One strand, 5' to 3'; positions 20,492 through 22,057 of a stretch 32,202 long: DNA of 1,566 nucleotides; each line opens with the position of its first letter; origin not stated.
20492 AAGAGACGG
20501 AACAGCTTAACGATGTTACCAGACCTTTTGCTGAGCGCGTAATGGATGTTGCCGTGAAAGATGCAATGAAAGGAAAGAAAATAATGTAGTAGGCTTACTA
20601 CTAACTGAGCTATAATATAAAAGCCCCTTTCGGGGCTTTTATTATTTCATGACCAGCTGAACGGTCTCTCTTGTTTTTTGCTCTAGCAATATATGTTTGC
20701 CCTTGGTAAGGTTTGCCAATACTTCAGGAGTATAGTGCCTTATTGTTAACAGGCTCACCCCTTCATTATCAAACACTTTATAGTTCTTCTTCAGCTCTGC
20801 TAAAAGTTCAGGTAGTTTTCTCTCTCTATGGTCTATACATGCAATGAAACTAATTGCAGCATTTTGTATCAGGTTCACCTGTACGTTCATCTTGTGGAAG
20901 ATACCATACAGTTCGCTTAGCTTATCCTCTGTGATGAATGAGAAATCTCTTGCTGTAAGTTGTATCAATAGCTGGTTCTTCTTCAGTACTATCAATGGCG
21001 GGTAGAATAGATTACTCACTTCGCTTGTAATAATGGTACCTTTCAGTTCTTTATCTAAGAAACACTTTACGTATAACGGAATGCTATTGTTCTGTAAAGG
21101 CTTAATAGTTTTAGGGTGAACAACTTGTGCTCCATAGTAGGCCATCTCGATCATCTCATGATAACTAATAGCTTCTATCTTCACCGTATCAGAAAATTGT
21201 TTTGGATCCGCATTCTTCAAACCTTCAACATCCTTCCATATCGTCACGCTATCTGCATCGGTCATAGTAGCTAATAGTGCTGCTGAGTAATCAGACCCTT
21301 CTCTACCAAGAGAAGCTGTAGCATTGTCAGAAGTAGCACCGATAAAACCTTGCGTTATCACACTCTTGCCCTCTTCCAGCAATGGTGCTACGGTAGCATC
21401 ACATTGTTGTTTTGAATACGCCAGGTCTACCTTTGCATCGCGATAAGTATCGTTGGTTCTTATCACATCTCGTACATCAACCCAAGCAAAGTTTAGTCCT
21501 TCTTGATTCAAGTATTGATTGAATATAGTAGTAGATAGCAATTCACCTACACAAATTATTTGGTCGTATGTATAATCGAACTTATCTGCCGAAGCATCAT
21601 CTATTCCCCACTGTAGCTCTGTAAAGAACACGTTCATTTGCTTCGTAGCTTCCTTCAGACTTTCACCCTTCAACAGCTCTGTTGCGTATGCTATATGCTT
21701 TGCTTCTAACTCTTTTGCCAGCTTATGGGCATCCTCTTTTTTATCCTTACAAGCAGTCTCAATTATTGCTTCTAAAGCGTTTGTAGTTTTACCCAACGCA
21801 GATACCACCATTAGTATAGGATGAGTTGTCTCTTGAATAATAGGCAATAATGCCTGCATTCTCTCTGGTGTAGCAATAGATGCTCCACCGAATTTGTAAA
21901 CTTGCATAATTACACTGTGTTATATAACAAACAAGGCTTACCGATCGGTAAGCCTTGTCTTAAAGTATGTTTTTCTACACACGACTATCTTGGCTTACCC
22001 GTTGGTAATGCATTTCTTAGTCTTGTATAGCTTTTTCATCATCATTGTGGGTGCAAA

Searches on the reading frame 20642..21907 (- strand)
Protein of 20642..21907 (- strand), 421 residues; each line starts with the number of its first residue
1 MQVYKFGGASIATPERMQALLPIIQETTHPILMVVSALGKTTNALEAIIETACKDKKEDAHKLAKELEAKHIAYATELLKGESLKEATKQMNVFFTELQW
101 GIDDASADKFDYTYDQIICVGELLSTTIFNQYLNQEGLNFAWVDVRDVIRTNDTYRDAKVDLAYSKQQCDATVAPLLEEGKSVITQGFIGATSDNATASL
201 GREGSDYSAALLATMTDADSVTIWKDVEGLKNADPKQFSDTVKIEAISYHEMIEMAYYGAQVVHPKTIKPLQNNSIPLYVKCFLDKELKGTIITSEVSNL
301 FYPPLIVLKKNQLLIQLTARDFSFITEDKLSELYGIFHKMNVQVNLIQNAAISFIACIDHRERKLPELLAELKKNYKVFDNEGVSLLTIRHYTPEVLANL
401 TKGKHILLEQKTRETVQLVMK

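Call 6: search_protein_families(library=pfam, proteins=[window:20642-21907:-])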
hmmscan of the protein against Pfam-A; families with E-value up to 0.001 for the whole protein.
window:20642-21907:- (421 aa): 1 family
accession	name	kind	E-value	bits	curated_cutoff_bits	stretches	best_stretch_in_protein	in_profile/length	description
PF00696.33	AA_kinase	-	4.7e-43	148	24.9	1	2-281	3-233/234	Amino acid kinase family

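Call 7: search_protein_families(library=ncbifam, proteins=[window:20642-21907:-])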
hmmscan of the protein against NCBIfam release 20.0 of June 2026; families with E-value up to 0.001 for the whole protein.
window:20642-21907:- (421 aa): 26 families (the best 25 are shown)
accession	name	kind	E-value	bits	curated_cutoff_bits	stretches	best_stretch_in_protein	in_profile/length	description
NF006570.0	PRK09084.1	equivalog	7.5e-84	282.4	455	1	1-386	4-389/452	lysine-sensitive aspartokinase 3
TIGR00657.1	asp_kinases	subfamily_domain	2e-76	257.9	208.7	1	3-361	5-353/442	aspartate kinase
NF006959.0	PRK09436.1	equivalog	7.4e-71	239.3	726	1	1-354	1-356/819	bifunctional aspartate kinase/homoserine dehydrogenase I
TIGR00656.1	asp_kin_monofn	equivalog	6.8e-65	219.6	402.25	1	3-374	5-327/407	aspartate kinase, monofunctional class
NF004938.0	PRK06291.1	equivalog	1.1e-60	205.7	528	1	2-355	3-367/468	aspartate kinase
NF007003.0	PRK09466.1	subfamily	1.8e-59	202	582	1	2-389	13-396/810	bifunctional aspartate kinase/homoserine dehydrogenase II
NF006515.0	PRK08961.1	equivalog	1.2e-58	198.8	802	1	2-373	10-383/861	bifunctional aspartate kinase/diaminopimelate decarboxylase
NF004579.0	PRK05925.1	equivalog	2e-55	188.6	665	1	3-388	5-376/440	aspartate kinase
NF006068.0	PRK08210.1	equivalog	1.2e-43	149.8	474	1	109-379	66-336/405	aspartate kinase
NF006234.1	PRK08373.1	subfamily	7.4e-42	143.7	237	1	2-312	3-290/338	aspartate kinase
NF006540.0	PRK09034.1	equivalog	1.5e-41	142.5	434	1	1-299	1-293/454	aspartate kinase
NF005155.0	PRK06635.1-4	equivalog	1.3e-37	129.8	346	2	112-298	64-245/407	aspartate kinase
NF005154.0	PRK06635.1-2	equivalog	3.1e-37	128.9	376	2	103-318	56-268/407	aspartate kinase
TIGR02078.1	AspKin_pair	subfamily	1.6e-35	123.1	242.4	1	2-328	2-300/327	putative Pyrococcus aspartate kinase subunit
NF005159.0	PRK06635.2-3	equivalog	3.1e-34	118.7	379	1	113-294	66-250/406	aspartate kinase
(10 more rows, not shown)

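Call 8: find_related_loci(query=window:20642-21907:-, collection=genome_contigs, flank=3000)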
Query window:20642-21907:- (421 aa) in genome_contigs; peptide patterns used: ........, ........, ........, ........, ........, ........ (x = any residue, [..] = any of these).
43 stretches matched a pattern; 1 encode a relative of the query (tblastn E <= 1e-3); 1 distinct loci.
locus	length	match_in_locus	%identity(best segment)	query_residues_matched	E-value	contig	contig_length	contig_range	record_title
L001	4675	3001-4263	67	1-421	0e+0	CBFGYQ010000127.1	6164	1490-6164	MAG TPA_asm: uncultured bacterium isolate SRR32277373_concoct_73 genome assembly, contig: ERZ27245830.3141, whole genome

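Call 11: find_homologous_proteins(query=window:20642-21907:-, max_evalue=1e-60)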
Query window:20642-21907:- (421 aa): 8000 proteins with E <= 1e-60 among 8000 candidates; the best 120 are listed.
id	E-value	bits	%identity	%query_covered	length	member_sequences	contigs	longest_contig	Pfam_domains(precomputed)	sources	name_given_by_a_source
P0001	3.9e-252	854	90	100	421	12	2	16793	PF00696.34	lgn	-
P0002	6.3e-233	791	83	100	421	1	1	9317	PF00696.34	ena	-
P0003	3.1e-209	713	75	100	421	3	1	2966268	PF00696.34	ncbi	ncbi:MAG: aspartate kinase [Flavipsychrobacter sp.]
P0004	4.4e-209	712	74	100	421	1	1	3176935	PF00696.34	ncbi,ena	-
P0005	2.8e-205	700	72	100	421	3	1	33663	PF00696.34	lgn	-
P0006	1.2e-203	694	71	100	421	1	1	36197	PF00696.34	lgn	-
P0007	4.1e-201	686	71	100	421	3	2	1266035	PF00696.34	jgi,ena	jgi:aspartate kinase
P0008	7.7e-201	685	71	100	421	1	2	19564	PF00696.34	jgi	jgi:aspartate kinase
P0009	5.6e-200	682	71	100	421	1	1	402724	PF00696.34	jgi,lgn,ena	-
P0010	6.0e-199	679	70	100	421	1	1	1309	PF00696.34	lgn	-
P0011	1.1e-198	678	70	100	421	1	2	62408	PF00696.34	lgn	-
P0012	1.2e-198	678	70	100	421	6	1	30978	PF00696.34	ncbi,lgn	-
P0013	6.9e-198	675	69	100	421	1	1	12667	PF00696.34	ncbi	-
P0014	7.7e-198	675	70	100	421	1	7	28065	PF00696.34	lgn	-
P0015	9.2e-198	675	70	100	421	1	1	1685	PF00696.34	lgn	-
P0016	1.5e-197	674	70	100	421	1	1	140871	PF00696.34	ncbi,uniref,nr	ncbi:aspartate kinase [Taibaiella soli]|uniref:Aspartokinase n=1 Tax=Taibaiella soli TaxID=1649169 R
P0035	1.1e-194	665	68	100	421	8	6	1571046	PF00696.34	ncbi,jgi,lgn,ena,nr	ncbi:MAG: aspartate kinase [Bacteroidetes bacterium 43-93]|nr:aspartate kinase [Bacteroidota bacteri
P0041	4.0e-194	663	68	100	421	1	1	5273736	PF00696.34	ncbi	ncbi:aspartate kinase [Chitinophagaceae bacterium MMS25-I14]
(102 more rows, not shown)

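Call 12: find_encoding_contigs(protein=P0001, flank=2500, max_places=3)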
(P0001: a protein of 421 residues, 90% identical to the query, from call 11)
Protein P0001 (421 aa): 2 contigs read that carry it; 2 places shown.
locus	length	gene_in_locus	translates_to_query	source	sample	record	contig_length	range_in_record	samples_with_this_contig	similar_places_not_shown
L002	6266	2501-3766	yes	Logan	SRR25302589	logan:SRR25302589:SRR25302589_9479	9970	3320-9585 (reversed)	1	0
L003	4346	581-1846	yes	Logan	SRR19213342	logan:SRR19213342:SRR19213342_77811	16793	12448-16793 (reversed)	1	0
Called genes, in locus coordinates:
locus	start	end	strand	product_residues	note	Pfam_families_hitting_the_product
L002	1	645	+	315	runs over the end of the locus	PF28542:DUF8434, PF02470:MlaD, PF28544:Helical_needle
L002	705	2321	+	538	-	PF13100:OstA_2, PF03968:LptD_N (weak)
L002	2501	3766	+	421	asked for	PF00696:AA_kinase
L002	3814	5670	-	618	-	PF00012:HSP70, PF06723:MreB_Mbl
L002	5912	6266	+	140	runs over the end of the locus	-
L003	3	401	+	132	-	?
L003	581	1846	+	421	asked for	PF00696:AA_kinase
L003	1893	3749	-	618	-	PF00012:HSP70, PF06723:MreB_Mbl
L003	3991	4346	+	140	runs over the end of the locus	-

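Call 13: find_encoding_contigs(protein=P0002, flank=2500, max_places=3)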
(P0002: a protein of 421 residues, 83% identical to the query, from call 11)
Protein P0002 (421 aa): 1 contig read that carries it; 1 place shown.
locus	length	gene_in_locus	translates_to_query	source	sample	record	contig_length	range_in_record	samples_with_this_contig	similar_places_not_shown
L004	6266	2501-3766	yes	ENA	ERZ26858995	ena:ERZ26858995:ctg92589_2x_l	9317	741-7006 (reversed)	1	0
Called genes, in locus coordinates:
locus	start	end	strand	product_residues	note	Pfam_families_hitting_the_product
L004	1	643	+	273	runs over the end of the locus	PF02470:MlaD, PF28544:Helical_needle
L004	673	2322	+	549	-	PF13100:OstA_2, PF03968:LptD_N (weak)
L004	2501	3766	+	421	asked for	PF00696:AA_kinase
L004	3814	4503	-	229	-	PF00012:HSP70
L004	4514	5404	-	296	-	PF00012:HSP70, PF06723:MreB_Mbl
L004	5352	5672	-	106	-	PF00012:HSP70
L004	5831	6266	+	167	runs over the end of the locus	-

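Call 14: find_encoding_contigs(protein=P0003, flank=2500, max_places=2)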
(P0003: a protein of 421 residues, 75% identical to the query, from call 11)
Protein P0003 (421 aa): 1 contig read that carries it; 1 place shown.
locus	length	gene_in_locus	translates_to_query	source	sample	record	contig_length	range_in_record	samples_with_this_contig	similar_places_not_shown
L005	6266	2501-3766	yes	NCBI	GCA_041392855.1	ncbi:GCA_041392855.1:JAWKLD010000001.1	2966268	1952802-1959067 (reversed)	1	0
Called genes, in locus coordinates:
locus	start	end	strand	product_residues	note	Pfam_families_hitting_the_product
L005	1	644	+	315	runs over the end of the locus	PF28542:DUF8434, PF02470:MlaD, PF28544:Helical_needle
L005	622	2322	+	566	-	PF13100:OstA_2, PF03968:LptD_N (faint)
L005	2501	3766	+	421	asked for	PF00696:AA_kinase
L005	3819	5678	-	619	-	PF00012:HSP70, PF06723:MreB_Mbl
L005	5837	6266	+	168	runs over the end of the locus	-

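Call 15: find_encoding_contigs(protein=P0004, flank=2500, max_places=2)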
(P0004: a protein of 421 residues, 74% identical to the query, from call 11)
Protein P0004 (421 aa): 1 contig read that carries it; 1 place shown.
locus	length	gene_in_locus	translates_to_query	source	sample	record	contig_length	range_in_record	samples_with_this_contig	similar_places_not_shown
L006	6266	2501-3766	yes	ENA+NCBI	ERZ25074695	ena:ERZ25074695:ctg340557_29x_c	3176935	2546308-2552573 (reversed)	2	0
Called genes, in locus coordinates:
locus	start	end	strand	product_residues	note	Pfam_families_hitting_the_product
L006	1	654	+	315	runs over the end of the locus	PF28542:DUF8434, PF02470:MlaD, PF28544:Helical_needle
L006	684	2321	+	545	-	PF13100:OstA_2, PF03968:LptD_N (faint)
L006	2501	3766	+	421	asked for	PF00696:AA_kinase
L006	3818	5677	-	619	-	PF00012:HSP70, PF06723:MreB_Mbl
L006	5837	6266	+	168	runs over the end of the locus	-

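Call 19: find_related_loci(query=A2, collection=metagenome_contigs, flank=1500)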
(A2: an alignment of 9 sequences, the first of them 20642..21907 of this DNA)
Query A2 (421 aa) in metagenome_contigs; peptide patterns used: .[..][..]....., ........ (x = any residue, [..] = any of these).
600 stretches matched a pattern (row limit reached: there are more); 588 encode a relative of the query (tblastn E <= 1e-3); the best 80 are kept; 80 distinct loci.
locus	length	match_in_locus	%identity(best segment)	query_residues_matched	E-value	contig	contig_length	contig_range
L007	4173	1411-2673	67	1-421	0e+0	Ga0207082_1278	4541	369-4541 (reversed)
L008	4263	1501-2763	68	1-421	0e+0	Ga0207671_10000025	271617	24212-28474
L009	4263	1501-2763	67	1-421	0e+0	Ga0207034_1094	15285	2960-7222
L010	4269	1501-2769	66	1-421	0e+0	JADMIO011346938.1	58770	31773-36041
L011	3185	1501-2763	66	1-421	0e+0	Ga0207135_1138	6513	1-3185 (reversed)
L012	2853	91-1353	63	1-421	0e+0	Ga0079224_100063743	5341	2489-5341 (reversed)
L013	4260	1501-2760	60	1-421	2e-171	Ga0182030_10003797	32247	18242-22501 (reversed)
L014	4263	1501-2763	60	1-421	6e-170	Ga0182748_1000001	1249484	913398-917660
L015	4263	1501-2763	51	1-421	5e-146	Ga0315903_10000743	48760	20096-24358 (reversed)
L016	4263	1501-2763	52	1-421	9e-146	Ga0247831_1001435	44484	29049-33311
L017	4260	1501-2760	49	1-421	6e-137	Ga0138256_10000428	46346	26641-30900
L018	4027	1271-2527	49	2-421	4e-137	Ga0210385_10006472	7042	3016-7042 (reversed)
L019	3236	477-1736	50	1-421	1e-137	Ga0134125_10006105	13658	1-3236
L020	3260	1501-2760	48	1-421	2e-137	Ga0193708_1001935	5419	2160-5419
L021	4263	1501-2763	49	1-421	7e-135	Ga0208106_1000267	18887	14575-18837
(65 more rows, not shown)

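Call 21: find_encoding_contigs(protein=P0005, flank=2500, max_places=2)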
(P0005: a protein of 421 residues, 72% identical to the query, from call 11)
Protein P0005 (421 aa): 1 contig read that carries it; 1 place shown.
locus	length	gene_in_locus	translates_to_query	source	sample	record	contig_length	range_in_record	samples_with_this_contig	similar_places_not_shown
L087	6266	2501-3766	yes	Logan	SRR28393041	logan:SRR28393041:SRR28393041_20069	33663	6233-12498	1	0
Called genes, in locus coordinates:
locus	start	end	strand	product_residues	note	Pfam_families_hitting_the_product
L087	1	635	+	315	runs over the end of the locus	PF28542:DUF8434, PF02470:MlaD, PF28544:Helical_needle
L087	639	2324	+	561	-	PF03968:LptD_N (faint), PF13100:OstA_2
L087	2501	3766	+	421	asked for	PF00696:AA_kinase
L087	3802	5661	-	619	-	PF00012:HSP70, PF06723:MreB_Mbl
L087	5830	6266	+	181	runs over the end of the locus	-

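Call 22: find_encoding_contigs(protein=P0006, flank=2500, max_places=2)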
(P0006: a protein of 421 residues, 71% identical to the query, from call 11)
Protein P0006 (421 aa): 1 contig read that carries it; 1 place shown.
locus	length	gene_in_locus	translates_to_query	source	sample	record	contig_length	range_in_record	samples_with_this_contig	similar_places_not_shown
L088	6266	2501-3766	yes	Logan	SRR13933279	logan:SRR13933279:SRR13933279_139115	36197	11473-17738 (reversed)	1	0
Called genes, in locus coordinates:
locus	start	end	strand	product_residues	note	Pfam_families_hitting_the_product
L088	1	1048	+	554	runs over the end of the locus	PF03968:LptD_N (faint), PF06835:LptC (faint), PF13100:OstA_2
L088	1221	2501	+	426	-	PF00155:Aminotran_1_2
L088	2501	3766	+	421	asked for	PF00696:AA_kinase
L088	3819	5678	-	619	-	PF00012:HSP70, PF06723:MreB_Mbl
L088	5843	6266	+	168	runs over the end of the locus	-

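Call 23: find_encoding_contigs(protein=P0007, flank=2500, max_places=2)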
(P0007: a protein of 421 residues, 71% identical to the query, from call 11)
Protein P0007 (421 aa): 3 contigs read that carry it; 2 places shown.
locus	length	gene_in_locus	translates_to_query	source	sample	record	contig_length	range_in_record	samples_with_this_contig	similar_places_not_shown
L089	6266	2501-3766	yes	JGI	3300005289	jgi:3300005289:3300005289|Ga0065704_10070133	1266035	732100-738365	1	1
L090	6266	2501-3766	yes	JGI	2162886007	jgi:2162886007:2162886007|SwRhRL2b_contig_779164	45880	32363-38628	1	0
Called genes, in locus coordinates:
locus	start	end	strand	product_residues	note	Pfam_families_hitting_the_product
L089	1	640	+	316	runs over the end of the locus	PF28542:DUF8434, PF02470:MlaD, PF28544:Helical_needle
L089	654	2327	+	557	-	PF13100:OstA_2, PF03968:LptD_N (weak)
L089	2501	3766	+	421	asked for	PF00696:AA_kinase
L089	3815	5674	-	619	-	PF00012:HSP70, PF06723:MreB_Mbl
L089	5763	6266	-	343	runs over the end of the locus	PF18962:Por_Secre_tail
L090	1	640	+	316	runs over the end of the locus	PF28542:DUF8434, PF02470:MlaD, PF28544:Helical_needle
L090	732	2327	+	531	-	PF03968:LptD_N (weak), PF13100:OstA_2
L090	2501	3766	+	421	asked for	PF00696:AA_kinase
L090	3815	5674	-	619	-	PF00012:HSP70, PF06723:MreB_Mbl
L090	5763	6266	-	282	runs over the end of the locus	PF18962:Por_Secre_tail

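Call 24: find_encoding_contigs(protein=P0009, flank=2500, max_places=2)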
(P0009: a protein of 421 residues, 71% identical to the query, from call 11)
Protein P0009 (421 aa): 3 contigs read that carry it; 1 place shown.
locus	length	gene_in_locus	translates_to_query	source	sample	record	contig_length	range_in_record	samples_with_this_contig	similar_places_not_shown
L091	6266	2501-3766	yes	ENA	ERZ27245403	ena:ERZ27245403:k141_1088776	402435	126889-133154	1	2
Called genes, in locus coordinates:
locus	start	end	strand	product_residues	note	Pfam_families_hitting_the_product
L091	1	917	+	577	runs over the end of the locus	PF06835:LptC (faint), PF03968:LptD_N (faint), PF13100:OstA_2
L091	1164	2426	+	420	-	PF00155:Aminotran_1_2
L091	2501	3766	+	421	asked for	PF00696:AA_kinase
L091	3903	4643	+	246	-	PF13568:OMP_b-brl_2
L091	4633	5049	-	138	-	PF01243:PNPOx_N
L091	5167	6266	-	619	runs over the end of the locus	PF00012:HSP70, PF06723:MreB_Mbl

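Call 28: search_protein_families(library=ncbifam, proteins=[L088:1221-2501:+, L091:1164-2426:+])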
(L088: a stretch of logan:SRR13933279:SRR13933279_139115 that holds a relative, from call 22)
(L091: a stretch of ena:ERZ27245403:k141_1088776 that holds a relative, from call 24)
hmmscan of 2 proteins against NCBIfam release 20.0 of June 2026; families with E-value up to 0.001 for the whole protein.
L088:1221-2501:+ (426 aa): 62 families (the best 25 are shown)
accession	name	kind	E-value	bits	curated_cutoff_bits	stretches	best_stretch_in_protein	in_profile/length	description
NF041091.1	asp_aminotase_Arch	equivalog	2.5e-46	158.2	550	1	11-410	7-372/376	aspartate aminotransferase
NF004769.0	PRK06107.1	equivalog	3.5e-45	154.5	617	1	29-416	31-401/402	aspartate transaminase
NF041364.1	GntC_guanitoxin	equivalog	1.2e-43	149.4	415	1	47-381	11-327/356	guanitoxin biosynthesis PLP-dependent (S)-gamma-hydroxy-L-arginine cyclodehydratase GntC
NF005817.0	PRK07683.1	equivalog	3.1e-41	141.3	575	1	23-415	20-383/387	aminotransferase A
NF004975.0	PRK06348.1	equivalog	1.6e-36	126.1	549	1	22-393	20-364/384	pyridoxal phosphate-dependent aminotransferase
NF005816.0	PRK07682.1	equivalog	9.7e-36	123.2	620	1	48-416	43-386/390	aminotransferase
NF005744.0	PRK07568.1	subfamily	1.4e-33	116.3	389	1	3-348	2-329/398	pyridoxal phosphate-dependent aminotransferase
NF004770.0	PRK06108.1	subfamily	1.6e-32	112.8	422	1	35-391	40-371/396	pyridoxal phosphate-dependent aminotransferase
NF005601.0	PRK07337.1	equivalog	2.6e-32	112.4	496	1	26-408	30-387/394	pyridoxal phosphate-dependent aminotransferase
NF005855.0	PRK07777.1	equivalog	2e-31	109.7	553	1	49-385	43-359/391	pyridoxal phosphate-dependent aminotransferase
NF006514.0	PRK08960.1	equivalog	3.2e-31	108.5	554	1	30-413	31-385/388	pyridoxal phosphate-dependent aminotransferase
NF006229.0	PRK08361.1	equivalog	4.1e-31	108.3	624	1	26-415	28-390/391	aspartate aminotransferase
NF005588.0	PRK07309.1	equivalog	8.1e-31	107.3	576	1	31-411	30-384/391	pyridoxal phosphate-dependent aminotransferase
NF006756.0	PRK09276.1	subfamily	1e-30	107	507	1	17-406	17-379/387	LL-diaminopimelate aminotransferase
TIGR03540.1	DapC_direct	equivalog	3.4e-30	105.2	593.25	1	17-405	15-376/383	LL-diaminopimelate aminotransferase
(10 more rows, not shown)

L091:1164-2426:+ (420 aa): 64 families (the best 25 are shown)
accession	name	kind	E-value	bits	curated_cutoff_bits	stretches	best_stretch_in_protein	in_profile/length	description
NF041091.1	asp_aminotase_Arch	equivalog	4.5e-49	167.3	550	1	11-413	7-373/376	aspartate aminotransferase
NF004769.0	PRK06107.1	equivalog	1.7e-47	162.1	617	1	24-418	26-401/402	aspartate transaminase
NF041364.1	GntC_guanitoxin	equivalog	4.8e-44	150.7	415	1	48-365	12-319/356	guanitoxin biosynthesis PLP-dependent (S)-gamma-hydroxy-L-arginine cyclodehydratase GntC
NF005817.0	PRK07683.1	equivalog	4.7e-39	134.2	575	1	24-416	21-382/387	aminotransferase A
NF005744.0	PRK07568.1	subfamily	6.1e-35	120.8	389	1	4-349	3-329/398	pyridoxal phosphate-dependent aminotransferase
NF006229.0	PRK08361.1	equivalog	9.4e-35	120.3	624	1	22-418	24-391/391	aspartate aminotransferase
NF005816.0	PRK07682.1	equivalog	2.3e-34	118.7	620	1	46-416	41-384/390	aminotransferase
NF004975.0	PRK06348.1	equivalog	9.7e-34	117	549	1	22-412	20-380/384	pyridoxal phosphate-dependent aminotransferase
NF004770.0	PRK06108.1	subfamily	9e-33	113.6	422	1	32-416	37-393/396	pyridoxal phosphate-dependent aminotransferase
NF005855.0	PRK07777.1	equivalog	8.4e-32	110.9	553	1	49-411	43-384/391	pyridoxal phosphate-dependent aminotransferase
NF005601.0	PRK07337.1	equivalog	9.4e-32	110.6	496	1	16-415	23-392/394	pyridoxal phosphate-dependent aminotransferase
NF006230.0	PRK08363.1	equivalog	1.7e-31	109.4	534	1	28-354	27-341/398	alanine aminotransferase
NF006514.0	PRK08960.1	equivalog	4.6e-31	108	554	1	19-416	20-386/388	pyridoxal phosphate-dependent aminotransferase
NF006756.0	PRK09276.1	subfamily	1.2e-30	106.7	507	1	17-413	17-384/387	LL-diaminopimelate aminotransferase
NF005305.0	PRK06836.1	equivalog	2e-30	106.4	376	1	20-307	24-312/396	pyridoxal phosphate-dependent aminotransferase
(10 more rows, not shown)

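Call 46: find_encoding_contigs(protein=P0016, flank=2500, max_places=1)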
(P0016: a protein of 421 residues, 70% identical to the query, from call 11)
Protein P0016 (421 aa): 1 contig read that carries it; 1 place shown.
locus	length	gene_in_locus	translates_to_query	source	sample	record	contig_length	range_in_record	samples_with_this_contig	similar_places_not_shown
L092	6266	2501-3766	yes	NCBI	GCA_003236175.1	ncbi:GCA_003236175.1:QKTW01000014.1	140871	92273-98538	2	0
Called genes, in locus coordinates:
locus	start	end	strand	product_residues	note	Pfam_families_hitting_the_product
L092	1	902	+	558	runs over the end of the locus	PF13100:OstA_2, PF03968:LptD_N (weak)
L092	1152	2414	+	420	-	PF00155:Aminotran_1_2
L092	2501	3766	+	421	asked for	PF00696:AA_kinase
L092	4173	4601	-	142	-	-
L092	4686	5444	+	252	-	PF13568:OMP_b-brl_2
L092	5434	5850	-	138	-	PF01243:PNPOx_N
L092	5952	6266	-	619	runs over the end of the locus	PF00012:HSP70, PF06723:MreB_Mbl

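Call 47: find_encoding_contigs(protein=P0035, flank=2500, max_places=1)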
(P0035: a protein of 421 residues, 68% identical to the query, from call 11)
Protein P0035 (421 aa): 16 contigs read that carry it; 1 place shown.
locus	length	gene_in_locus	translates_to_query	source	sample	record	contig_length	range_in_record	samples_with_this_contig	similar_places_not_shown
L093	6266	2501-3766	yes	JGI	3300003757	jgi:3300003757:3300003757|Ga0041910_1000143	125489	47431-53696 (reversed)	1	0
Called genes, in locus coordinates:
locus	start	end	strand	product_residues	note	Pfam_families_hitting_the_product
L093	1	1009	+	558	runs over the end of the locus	PF13100:OstA_2, PF03968:LptD_N (faint)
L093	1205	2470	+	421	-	PF00155:Aminotran_1_2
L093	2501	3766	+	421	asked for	PF00696:AA_kinase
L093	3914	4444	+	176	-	-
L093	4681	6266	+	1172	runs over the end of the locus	PF02463:SMC_N, PF13175:AAA_15, PF13304:AAA_21 (weak), PF24161:CCDC39 (faint), PF06470:SMC_hinge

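Call 48: find_encoding_contigs(protein=P0041, flank=2500, max_places=1)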
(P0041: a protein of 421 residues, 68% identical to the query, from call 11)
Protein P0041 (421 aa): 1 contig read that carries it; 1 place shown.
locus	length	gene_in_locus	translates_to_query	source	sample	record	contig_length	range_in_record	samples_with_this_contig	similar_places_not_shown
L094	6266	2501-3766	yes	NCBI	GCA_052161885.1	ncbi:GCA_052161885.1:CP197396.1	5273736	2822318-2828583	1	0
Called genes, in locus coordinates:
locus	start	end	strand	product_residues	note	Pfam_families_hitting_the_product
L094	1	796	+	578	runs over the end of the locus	PF06835:LptC (faint), PF13100:OstA_2, PF03968:LptD_N (weak)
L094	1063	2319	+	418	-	PF00155:Aminotran_1_2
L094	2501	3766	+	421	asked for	PF00696:AA_kinase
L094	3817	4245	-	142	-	-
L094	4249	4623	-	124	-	PF07166:DUF1398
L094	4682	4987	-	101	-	-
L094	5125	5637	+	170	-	PF07719:TPR_2 (faint)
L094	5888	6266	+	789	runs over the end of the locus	-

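Call 68: find_encoding_contigs(protein=window:20642-21907:-, flank=300, max_places=3)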
Protein window:20642-21907:- (421 aa): 2 contigs read that carry it; 1 place shown.
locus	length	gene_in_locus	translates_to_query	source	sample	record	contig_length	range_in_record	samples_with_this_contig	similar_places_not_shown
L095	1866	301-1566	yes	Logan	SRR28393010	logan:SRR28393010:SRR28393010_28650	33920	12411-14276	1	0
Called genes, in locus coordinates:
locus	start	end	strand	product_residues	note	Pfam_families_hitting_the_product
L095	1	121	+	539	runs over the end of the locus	PF13100:OstA_2, PF03968:LptD_N (weak)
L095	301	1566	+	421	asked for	PF00696:AA_kinase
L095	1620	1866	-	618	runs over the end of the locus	PF00012:HSP70, PF06723:MreB_Mbl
